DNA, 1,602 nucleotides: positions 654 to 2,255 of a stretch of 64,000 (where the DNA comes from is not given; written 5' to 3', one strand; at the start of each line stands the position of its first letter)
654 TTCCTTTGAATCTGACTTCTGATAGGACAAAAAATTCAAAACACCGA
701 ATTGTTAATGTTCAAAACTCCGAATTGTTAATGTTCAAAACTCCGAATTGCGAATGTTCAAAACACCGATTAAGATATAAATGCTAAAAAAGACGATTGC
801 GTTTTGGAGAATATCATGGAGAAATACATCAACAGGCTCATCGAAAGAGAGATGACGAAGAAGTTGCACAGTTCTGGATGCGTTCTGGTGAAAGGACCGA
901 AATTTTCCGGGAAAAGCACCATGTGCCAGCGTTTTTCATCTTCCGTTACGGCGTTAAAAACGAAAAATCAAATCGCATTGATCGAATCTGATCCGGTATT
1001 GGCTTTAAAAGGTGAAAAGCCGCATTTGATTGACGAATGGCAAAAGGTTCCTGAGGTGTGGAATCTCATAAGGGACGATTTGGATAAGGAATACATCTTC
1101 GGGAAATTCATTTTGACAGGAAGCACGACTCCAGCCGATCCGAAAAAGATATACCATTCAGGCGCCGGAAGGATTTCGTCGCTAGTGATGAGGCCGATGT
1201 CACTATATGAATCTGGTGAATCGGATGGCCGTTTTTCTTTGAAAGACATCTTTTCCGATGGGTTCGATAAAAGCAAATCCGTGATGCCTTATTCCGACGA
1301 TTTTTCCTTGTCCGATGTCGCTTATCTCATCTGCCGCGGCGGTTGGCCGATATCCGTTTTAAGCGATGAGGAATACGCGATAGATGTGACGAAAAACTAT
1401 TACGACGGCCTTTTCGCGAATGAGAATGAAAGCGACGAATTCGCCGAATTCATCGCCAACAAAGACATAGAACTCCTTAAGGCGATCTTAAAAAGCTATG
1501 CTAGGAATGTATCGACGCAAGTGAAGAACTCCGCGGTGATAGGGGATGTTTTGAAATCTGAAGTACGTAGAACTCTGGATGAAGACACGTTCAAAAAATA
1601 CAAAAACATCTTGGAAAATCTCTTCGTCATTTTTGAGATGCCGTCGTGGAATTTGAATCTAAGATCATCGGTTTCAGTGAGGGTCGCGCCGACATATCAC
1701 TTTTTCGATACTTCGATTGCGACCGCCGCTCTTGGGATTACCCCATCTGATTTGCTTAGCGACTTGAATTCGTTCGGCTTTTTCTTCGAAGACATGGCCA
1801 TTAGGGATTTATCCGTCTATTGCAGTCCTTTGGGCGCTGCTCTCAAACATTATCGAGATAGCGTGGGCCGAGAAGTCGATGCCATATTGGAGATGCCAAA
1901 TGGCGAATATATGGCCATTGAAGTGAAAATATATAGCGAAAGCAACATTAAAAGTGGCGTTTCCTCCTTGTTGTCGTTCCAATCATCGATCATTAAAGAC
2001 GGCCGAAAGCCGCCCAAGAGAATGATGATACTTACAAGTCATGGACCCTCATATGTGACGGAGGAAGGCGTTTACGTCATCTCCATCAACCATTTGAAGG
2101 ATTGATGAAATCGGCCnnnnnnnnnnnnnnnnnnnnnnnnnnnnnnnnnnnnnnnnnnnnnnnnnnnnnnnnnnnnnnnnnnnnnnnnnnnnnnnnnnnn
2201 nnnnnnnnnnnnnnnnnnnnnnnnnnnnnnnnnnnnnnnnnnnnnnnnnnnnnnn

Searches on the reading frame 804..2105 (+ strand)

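Call 52: search_protein_families(library=pfam, proteins=[window:804-2105:+], max_evalue=0.001)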
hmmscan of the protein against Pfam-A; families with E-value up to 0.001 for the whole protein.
window:804-2105:+ (433 aa): 2 families
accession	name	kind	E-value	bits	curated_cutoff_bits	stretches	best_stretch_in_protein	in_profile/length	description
PF13635.12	DUF4143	-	5.1e-29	101.5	28.1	1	212-375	3-158/160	Domain of unknown function (DUF4143)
PF13173.12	AAA_14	-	5.4e-12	46.3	27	1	26-136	4-127/129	AAA domain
